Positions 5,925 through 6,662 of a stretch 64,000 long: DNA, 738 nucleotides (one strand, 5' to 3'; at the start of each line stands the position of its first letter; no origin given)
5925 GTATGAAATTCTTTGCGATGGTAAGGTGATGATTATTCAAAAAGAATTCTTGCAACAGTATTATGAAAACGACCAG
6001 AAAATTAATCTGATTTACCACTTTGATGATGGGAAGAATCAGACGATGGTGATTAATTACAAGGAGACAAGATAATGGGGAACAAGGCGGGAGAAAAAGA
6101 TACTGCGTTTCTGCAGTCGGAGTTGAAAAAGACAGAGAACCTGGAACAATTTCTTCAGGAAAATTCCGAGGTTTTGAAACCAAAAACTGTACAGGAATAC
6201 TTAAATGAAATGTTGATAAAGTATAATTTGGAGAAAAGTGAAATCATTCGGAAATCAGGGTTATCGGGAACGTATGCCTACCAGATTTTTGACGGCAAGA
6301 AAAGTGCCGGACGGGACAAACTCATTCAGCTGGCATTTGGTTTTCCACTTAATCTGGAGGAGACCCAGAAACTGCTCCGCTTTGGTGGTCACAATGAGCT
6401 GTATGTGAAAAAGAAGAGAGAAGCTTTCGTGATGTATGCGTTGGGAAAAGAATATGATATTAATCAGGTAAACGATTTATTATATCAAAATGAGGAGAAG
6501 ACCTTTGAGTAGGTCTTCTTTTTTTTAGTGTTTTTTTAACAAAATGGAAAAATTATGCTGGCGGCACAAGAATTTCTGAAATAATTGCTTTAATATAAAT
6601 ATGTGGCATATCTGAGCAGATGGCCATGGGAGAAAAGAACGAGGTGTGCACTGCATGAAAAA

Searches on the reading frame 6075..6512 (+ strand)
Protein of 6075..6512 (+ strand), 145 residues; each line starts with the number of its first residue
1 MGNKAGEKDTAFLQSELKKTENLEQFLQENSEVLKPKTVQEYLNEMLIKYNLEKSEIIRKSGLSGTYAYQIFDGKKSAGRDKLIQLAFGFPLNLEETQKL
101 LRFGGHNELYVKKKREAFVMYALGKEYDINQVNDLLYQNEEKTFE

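Call 8: search_protein_families(library=pfam, proteins=[window:6075-6512:+], max_evalue=0.01)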
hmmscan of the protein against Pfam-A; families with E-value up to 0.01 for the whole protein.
window:6075-6512:+ (145 aa): 1 family
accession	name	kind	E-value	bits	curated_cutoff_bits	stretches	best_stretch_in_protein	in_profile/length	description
PF18247.6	AvrM_N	-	0.008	16.5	25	0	25-61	10-46/65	Flax-rust effector AvrM N-terminal domain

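Call 11: search_protein_families(library=ncbifam, proteins=[window:6075-6512:+], max_evalue=0.01)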
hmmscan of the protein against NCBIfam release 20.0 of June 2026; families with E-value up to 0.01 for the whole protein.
window:6075-6512:+ (145 aa): 0 families

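Call 12: find_homologous_proteins(query=window:6075-6512:+)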
Query window:6075-6512:+ (145 aa): 224 proteins with E <= 0.001 among 241 candidates; the best 120 are listed.
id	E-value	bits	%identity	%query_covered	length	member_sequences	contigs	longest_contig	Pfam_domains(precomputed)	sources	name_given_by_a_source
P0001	4.2e-86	304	100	100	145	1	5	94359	-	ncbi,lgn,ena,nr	ncbi:MAG: hypothetical protein J6C07_07595 [Lachnospiraceae bacterium]|nr:hypothetical protein [Lach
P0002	3.0e-85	301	99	100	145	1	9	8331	-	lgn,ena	-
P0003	7.7e-85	300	99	100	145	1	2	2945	-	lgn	-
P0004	5.8e-68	245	79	100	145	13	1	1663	-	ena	-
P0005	1.5e-67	244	78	100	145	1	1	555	-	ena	-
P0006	1.9e-67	244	78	100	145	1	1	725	-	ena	-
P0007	3.3e-67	243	80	100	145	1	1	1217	-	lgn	-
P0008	1.9e-66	241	79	97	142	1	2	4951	-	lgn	-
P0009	2.4e-66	240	81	95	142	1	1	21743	-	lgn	-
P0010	2.9e-66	240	78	99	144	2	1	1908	-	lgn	-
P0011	3.1e-66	240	81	96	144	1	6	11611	-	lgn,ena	-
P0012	3.5e-66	240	79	97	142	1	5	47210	-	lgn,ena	-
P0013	3.7e-66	240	77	99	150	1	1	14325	-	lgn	-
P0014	4.4e-66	239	79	96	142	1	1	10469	-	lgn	-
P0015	8.0e-66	238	78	100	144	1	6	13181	-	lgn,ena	-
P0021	1.4e-64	234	78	96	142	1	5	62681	-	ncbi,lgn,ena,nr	ncbi:MAG: XRE family transcriptional regulator [Lachnospiraceae bacterium]|nr:XRE family transcripti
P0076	2.3e-52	195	66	96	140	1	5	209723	-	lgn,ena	-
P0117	2.4e-44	169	56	100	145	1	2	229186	PF12844.14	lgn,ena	-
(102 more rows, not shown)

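Call 23: find_related_loci(query=A2, collection=metagenome_contigs, flank=10000)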
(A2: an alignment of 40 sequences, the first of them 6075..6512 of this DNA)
Query A2 (145 aa) in metagenome_contigs; peptide patterns used: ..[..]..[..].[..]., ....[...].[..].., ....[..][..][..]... (x = any residue, [..] = any of these).
538 stretches matched a pattern; 381 encode a relative of the query (tblastn E <= 1e-3); the best 80 are kept; 80 distinct loci.
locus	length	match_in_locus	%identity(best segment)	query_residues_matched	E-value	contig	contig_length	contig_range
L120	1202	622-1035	47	7-144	1e-38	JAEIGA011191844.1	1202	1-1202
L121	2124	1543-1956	44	7-144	9e-35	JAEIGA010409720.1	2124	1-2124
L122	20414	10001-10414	43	8-145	2e-34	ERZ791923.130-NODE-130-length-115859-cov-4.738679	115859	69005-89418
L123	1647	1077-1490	43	8-145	9e-35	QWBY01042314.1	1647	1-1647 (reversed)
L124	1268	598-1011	42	8-145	1e-34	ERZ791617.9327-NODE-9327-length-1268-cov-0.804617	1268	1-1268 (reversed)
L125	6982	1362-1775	43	8-145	4e-34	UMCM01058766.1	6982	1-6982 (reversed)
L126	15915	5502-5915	42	8-145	9e-34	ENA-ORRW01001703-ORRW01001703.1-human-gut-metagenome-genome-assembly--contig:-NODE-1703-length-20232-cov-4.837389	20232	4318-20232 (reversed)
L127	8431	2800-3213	43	8-145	4e-34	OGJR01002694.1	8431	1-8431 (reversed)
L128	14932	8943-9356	42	8-145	8e-34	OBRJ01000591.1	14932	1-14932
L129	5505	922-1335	43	8-145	3e-34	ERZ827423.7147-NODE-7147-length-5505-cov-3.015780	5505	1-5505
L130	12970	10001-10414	42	8-145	9e-34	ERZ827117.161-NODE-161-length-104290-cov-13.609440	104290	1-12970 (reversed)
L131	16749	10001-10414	43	8-145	4e-33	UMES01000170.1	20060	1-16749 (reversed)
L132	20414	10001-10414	43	8-145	7e-33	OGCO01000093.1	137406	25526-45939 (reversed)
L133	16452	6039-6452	41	8-145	9e-33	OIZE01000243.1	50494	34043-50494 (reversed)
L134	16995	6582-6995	43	8-145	7e-33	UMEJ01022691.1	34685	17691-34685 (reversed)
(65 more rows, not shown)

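Call 28: predict_structure(alignment_id=A2)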
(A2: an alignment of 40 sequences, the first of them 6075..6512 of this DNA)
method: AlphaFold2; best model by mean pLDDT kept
length: 145 residues; sequences in the alignment: 40
mean_pLDDT: 91.0   pTM: 0.76
mean pLDDT of the five models: 91.0, 89.5, 89.4, 89.2, 89.2
residues with pLDDT >= 90: 110; 70-90: 27; 50-70: 4; < 50: 4
segments of 3 or more residues with pLDDT < 50: 1-4
pLDDT, mean of each block of 10 residues (from residue 1): 56 89 88 83 97 95 90 93 97 96 96 98 96 98 95
secondary structure, 60 per line:
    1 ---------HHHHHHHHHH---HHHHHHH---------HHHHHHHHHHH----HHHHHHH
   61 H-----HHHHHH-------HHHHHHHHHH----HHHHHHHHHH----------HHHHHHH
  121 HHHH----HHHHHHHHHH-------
elements in order: H10-19 H23-29 H39-49 H54-61 H67-72 H80-89 H94-103 H114-124 H129-138

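Call 30: search_solved_structures(query=A2, max_evalue=1)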
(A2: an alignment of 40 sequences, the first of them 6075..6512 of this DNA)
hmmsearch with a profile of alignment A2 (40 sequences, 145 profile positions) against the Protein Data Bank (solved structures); distinct sequences matched with E-value up to 1: 6.
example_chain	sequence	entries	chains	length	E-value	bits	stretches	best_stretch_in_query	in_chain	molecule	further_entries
2b18_A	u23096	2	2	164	0.18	15.1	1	81-139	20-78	GTP-sensing transcriptional pleiotropic repressor codY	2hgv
2gx5_A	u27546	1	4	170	0.19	15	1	81-139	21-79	GTP-sensing transcriptional pleiotropic repressor codY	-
2k7r_A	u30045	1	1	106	0.2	15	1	7-51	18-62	Primosomal protein dnaI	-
5loe_A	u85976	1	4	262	0.34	14.2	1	81-139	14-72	GTP-sensing transcriptional pleiotropic repressor CodY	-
5lnh_A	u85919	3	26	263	0.4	14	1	81-139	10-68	GTP-sensing transcriptional pleiotropic repressor CodY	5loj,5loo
1nt2_A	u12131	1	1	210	0.66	13.3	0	46-125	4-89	Fibrillarin-like pre-rRNA processing protein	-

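Call 34: fold_search(model_id=the predicted structure, library=pdb)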
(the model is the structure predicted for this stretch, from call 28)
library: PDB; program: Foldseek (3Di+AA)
matches with E <= 10: 354; with E <= 0.001: 0
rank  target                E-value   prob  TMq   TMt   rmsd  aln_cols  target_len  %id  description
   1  6jq1_B                5.5e-02  1.00  0.38  0.42   4.4        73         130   20  Crystal Structure of DdrO from Deinococcus geothermalis (released 2019-08-28)
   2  6rnz_A                7.6e-02  1.00  0.39  0.78   2.1        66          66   18  Crystal structure of the N-terminal HTH DNA-binding domain of the essential repressor DdrO from radiation-resistant De (released 2019-10-09)
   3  2cro                  8.9e-02  1.00  0.32  0.66   1.8        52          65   23  STRUCTURE OF PHAGE 434 CRO PROTEIN AT 2.35 ANGSTROMS RESOLUTION (released 1989-10-15)
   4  7p4a_A                1.2e-01  0.99  0.46  0.29   6.6       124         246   18  Non-canonical Staphylococcus aureus pathogenicity island repression. (released 2022-07-27)
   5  1y7y_B                1.2e-01  1.00  0.36  0.74   2.0        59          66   19  High-resolution crystal structure of the restriction-modification controller protein C.AhdI from Aeromonas hydrophila (released 2005-02-22)
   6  6jq1_A                1.3e-01  1.00  0.38  0.43   2.1        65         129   20  Crystal Structure of DdrO from Deinococcus geothermalis (released 2019-08-28)
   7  6rnx_B                1.4e-01  0.96  0.38  0.44  11.6       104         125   17  Crystal structure of the essential repressor DdrO from radiation-resistant Deinococcus bacteria (Deinococcus deserti) (released 2019-10-09)
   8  3cro_R                1.8e-01  1.00  0.36  0.73   2.6        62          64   21  THE PHAGE 434 CRO/OR1 COMPLEX AT 2.5 ANGSTROMS RESOLUTION (released 1991-10-15)
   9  7csy_A                2.1e-01  0.84  0.31  0.47  12.4       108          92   16  Pseudomonas aeruginosa antitoxin HigA with higBA promoter (released 2021-01-13)
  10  5woq_B                2.5e-01  1.00  0.38  0.62   2.6        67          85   16  Crystal structure of an XRE family protein transcriptional regulator from Mycobacterium smegmatis (released 2017-08-16)
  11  3op9                  2.5e-01  0.84  0.35  0.46   9.4       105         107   16  Crystal structure of transcriptional regulator from Listeria innocua (released 2010-09-15)
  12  1y7y_A                2.6e-01  1.00  0.37  0.72   2.0        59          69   19  High-resolution crystal structure of the restriction-modification controller protein C.AhdI from Aeromonas hydrophila (released 2005-02-22)
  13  1zug_MODEL_1_A        2.6e-01  1.00  0.34  0.65   2.0        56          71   21  STRUCTURE OF PHAGE 434 CRO PROTEIN, NMR, 20 STRUCTURES (released 1997-07-07)
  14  5woq_C                2.6e-01  1.00  0.39  0.64   3.0        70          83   16  Crystal structure of an XRE family protein transcriptional regulator from Mycobacterium smegmatis (released 2017-08-16)
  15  2ict                  2.6e-01  0.98  0.41  0.60  12.3        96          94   16  Crystal structure of the bacterial antitoxin HigA from Escherichia coli at pH 8.5. Northeast Structural Genomics TARGET  (released 2006-09-26)
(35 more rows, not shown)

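Call 39: search_dna_similar(query=window:6075-6512:+, collection=phages, mode=protein, max_evalue=0.001)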
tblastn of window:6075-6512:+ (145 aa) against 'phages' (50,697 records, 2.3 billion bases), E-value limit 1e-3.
Records with a match: 6; places in all: 6; records where one place covers at least 80% of the query: 6.
Best place of each record, by identity: <60% 6.
By first word of the organism name: Listeria 4; Bacteriophage 2.
By host as written in the record: Listeria monocytogenes 4; - 2.
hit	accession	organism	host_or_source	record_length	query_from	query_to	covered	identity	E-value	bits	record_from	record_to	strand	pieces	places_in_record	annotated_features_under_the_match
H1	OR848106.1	Listeria phage LM 4-14-1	Listeria monocytogenes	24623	6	145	97%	42.1%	8e-27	109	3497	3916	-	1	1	record has no annotation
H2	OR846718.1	Listeria phage LM 4-11-1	Listeria monocytogenes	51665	6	145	97%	42.1%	9e-27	109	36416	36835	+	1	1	record has no annotation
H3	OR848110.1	Listeria phage LM 4-14-1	Listeria monocytogenes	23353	6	145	97%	42.1%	1e-26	109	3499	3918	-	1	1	record has no annotation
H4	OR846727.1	Listeria phage LM 4-11-1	Listeria monocytogenes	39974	6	145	97%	42.1%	1e-26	109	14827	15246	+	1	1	record has no annotation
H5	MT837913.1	Bacteriophage sp.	human fecal samples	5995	8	144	94%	37.2%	2e-24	102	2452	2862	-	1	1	record has no annotation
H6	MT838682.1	Bacteriophage sp.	human fecal samples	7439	17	144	88%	31.3%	6e-17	82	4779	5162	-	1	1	record has no annotation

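Call 40: find_related_loci(query=A2, collection=viral_contigs, flank=8000)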
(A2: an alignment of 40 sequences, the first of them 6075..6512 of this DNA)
Query A2 (145 aa) in viral_contigs; peptide patterns used: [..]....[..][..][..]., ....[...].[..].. (x = any residue, [..] = any of these).
22 stretches matched a pattern; 3 encode a relative of the query (tblastn E <= 1e-3); 3 distinct loci.
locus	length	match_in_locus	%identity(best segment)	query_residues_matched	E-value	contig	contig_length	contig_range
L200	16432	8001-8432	39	2-145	6e-27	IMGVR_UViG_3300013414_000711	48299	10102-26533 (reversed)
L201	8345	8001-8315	35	32-136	1e-18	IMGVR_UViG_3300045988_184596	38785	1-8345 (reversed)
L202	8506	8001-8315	34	32-136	7e-18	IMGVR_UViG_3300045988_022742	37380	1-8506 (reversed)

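Call 41: get_annotated_region(hit=H2, flank=6000)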
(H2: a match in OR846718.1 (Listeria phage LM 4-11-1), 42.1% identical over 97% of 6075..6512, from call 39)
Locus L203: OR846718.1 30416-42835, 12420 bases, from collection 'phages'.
description: UNVERIFIED_ORG: Listeria phage LM 4-11-1 clone NODE_3_length_51665_cov_50.503160 genomic sequence.
organism: Listeria phage LM 4-11-1 (NCBI taxid 3113835)
taxonomy: Viruses
host: Listeria monocytogenes; source: wastewater; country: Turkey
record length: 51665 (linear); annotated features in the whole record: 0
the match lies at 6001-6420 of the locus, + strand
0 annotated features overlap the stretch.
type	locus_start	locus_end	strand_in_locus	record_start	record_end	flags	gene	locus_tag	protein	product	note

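Call 58: search_protein_families(library=padloc, proteins=[window:6075-6512:+], max_evalue=0.001)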
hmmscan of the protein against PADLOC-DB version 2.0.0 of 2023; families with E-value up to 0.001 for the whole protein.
window:6075-6512:+ (145 aa): 0 families

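Call 60: search_protein_representatives(alignment_id=A2)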
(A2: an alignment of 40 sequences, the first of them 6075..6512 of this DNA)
Query: 40 sequences, 145 profile positions. Proteins with E-value up to 0.001 (for the whole library): 3568; up to 1e-10: 1659; up to 1e-30: 126. The best 150 are listed.
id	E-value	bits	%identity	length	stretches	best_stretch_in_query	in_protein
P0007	7.6e-71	253.1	-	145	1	3-145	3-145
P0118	1.3e-65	236.1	-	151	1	4-145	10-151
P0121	1.9e-53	196.8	-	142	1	6-144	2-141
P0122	4.1e-42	160.0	-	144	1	7-143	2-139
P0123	5.1e-41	156.4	-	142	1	8-145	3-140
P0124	2.1e-40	154.4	-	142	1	5-143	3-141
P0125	4.5e-40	153.3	-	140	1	7-144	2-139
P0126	1.6e-39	151.5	-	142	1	7-145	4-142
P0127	3.9e-39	150.3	-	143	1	7-144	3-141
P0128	1.6e-38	148.3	-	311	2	21-139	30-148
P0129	1.7e-38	148.3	-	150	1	4-142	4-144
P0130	1.7e-38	148.2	-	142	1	8-145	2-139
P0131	2.5e-38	147.7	-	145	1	8-144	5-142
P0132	4.7e-38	146.8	-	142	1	7-144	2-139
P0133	6.9e-38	146.3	-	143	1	19-144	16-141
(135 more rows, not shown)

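Call 63: search_dna_similar(query=window:6075-6512:+, collection=plasmids, mode=protein, max_evalue=0.001, max_rows=20)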
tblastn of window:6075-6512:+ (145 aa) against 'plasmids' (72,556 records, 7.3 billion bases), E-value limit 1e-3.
Records with a match: 4; places in all: 4; records where one place covers at least 80% of the query: 3.
Best place of each record, by identity: <60% 4.
By first word of the organism name: Listeria 3; Paraclostridium 1.
By predicted mobility (MOB-suite, as given by PLSDB): non-mobilizable 4.
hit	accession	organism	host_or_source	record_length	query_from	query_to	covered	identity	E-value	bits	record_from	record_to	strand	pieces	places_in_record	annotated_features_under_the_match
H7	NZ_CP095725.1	Listeria innocua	Homo sapiens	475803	6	145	97%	42.1%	2e-27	112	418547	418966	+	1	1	hypothetical protein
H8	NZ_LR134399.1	Listeria monocytogenes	Homo sapiens,Vein blood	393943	6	145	97%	42.1%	3e-26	109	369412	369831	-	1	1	hypothetical protein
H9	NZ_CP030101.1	Listeria monocytogenes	Environment,water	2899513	6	145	97%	42.1%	3e-26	109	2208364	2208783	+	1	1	none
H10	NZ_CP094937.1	Paraclostridium bifermentans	Homo sapiens,feces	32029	38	133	66%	31.7%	1e-9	62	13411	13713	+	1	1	hypothetical protein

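Call 65: get_annotated_region(hit=H8, flank=5000)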
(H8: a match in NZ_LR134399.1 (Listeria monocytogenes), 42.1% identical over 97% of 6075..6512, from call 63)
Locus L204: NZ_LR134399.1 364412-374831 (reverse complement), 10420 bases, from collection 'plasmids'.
description: Listeria monocytogenes strain NCTC7974 plasmid 2, complete sequence
organism: Listeria monocytogenes (NCBI taxid 1639)
taxonomy: Bacteria; Bacillota; Bacilli; Bacillales; Listeriaceae; Listeria; Listeria monocytogenes
host: -; source: Homo sapiens,Vein blood; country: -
typing (MOB-suite, as given by PLSDB): non-mobilizable
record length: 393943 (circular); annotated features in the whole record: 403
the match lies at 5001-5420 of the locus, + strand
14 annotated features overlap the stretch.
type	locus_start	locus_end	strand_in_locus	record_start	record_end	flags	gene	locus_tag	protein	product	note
CDS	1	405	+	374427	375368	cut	-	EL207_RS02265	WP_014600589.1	NADP-dependent oxidoreductase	-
CDS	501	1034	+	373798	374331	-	-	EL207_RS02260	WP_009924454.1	GNAT family N-acetyltransferase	-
CDS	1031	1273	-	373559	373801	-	-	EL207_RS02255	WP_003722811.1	hypothetical protein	-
CDS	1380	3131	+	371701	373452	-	-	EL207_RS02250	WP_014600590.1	glycerophosphodiester phosphodiesterase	-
CDS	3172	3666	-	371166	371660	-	-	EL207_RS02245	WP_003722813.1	DUF5067 domain-containing protein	-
CDS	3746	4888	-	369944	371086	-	-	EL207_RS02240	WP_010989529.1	serine/threonine-protein kinase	GO:0006468 - protein phosphorylation [Evidence IEA]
CDS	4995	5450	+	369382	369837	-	-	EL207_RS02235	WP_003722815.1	hypothetical protein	-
CDS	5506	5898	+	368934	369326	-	-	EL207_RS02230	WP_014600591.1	DUF1398 family protein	-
CDS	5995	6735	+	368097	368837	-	-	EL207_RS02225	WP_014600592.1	sulfite exporter TauE/SafE family protein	GO:0006810 - transport [Evidence IEA]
CDS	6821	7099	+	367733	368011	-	-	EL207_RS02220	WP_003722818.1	hypothetical protein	-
CDS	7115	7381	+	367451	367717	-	-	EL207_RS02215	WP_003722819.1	DUF3116 family protein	-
CDS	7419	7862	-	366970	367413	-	-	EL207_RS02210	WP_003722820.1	GNAT family N-acetyltransferase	-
CDS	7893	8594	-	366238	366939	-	-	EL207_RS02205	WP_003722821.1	SGNH/GDSL hydrolase family protein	-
CDS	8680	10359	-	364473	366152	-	-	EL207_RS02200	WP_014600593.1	DUF6044 family protein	-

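Call 79: find_encoding_contigs(protein=P0021, flank=10000, max_places=1)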
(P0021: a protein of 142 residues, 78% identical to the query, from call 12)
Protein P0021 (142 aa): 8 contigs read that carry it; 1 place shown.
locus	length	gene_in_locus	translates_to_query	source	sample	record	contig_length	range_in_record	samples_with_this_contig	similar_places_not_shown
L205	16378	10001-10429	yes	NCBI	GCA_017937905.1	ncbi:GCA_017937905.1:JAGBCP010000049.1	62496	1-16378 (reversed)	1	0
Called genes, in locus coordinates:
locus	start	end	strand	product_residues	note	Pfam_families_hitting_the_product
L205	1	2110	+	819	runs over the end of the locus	PF00069:Pkinase, PF07714:PK_Tyr_Ser-Thr, PF03109:ABC1 (faint)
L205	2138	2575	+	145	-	-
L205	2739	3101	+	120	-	-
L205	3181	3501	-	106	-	PF13744:HTH_37 (weak), PF13560:HTH_31, PF01381:HTH_3, PF12844:HTH_19, PF13443:HTH_26 (weak)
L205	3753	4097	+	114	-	-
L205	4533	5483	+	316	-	-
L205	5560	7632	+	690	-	PF00069:Pkinase, PF07714:PK_Tyr_Ser-Thr, PF02389:Cornifin (weak)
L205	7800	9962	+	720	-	PF00069:Pkinase, PF03109:ABC1 (weak), PF07714:PK_Tyr_Ser-Thr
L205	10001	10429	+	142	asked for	-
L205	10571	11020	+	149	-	-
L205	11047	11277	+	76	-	-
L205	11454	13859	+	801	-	-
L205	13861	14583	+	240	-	PF14014:DUF4230 (weak)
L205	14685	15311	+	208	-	-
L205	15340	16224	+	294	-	-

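Call 80: find_encoding_contigs(protein=P0076, flank=10000, max_places=1)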
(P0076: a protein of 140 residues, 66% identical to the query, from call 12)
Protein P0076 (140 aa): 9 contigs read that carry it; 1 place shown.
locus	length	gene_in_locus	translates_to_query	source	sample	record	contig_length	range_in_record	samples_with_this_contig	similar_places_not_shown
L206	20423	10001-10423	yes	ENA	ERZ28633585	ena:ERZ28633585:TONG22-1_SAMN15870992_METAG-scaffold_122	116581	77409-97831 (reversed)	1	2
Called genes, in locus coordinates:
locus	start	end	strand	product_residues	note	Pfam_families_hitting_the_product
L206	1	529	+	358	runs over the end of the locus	PF27117:FliB_C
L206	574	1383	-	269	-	PF07155:ECF-ribofla_trS, PF12822:ECF_trnsprt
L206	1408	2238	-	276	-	PF08543:Phos_pyr_kin, PF00294:PfkB (weak)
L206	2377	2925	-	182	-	PF07155:ECF-ribofla_trS (weak), PF09515:Thia_YuaJ, PF12822:ECF_trnsprt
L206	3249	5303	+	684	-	PF13361:UvrD_C (faint), PF00580:UvrD-helicase, PF13245:AAA_19 (faint), PF01443:Viral_helicase1 (faint), PF13538:UvrD_C_2 (weak)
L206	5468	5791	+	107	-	PF05973:Gp49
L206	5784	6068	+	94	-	PF13744:HTH_37, PF12844:HTH_19, PF01381:HTH_3, PF13560:HTH_31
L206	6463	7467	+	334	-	PF00579:tRNA-synt_1b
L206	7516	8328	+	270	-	PF00702:Hydrolase (faint), PF08282:Hydrolase_3, PF12710:HAD (faint), PF05116:S6PP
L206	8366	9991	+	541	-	PF00069:Pkinase, PF07714:PK_Tyr_Ser-Thr, PF01636:APH (faint), PF03109:ABC1 (weak)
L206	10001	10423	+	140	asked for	-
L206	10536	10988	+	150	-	-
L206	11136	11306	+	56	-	-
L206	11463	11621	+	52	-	-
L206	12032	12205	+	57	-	-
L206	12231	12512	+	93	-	-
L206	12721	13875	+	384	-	PF00149:Metallophos, PF12850:Metallophos_2 (weak), PF12320:SbcD_C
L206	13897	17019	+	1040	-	PF13476:AAA_23, PF13558:SbcC_Walker_B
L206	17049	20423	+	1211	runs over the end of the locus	PF07944:Beta-AFase-like_GH127_cat, PF20736:Glyco_hydro127M, PF16375:DUF4986 (weak), PF01183:Glyco_hydro_25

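Call 81: find_encoding_contigs(protein=P0117, flank=10000, max_places=1)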
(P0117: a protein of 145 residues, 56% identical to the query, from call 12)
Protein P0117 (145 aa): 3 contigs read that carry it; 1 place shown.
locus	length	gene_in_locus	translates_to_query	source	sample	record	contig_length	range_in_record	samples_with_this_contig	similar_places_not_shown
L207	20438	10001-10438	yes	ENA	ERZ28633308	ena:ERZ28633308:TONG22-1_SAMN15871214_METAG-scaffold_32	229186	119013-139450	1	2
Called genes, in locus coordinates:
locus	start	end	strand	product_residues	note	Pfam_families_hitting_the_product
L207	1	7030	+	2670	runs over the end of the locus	-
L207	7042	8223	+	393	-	PF07690:MFS_1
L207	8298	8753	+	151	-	-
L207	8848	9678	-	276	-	PF12784:PDDEXK_2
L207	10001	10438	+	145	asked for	PF12844:HTH_19 (weak)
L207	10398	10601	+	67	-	-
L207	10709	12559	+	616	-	-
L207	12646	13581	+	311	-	-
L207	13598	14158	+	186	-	PF05656:DUF805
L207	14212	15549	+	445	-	PF08305:NPCBM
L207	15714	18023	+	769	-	PF00069:Pkinase, PF03109:ABC1 (faint), PF07714:PK_Tyr_Ser-Thr, PF01636:APH (faint)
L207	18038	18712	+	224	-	-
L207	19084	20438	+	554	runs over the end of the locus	PF00920:ILVD_EDD_N, PF24877:ILV_EDD_C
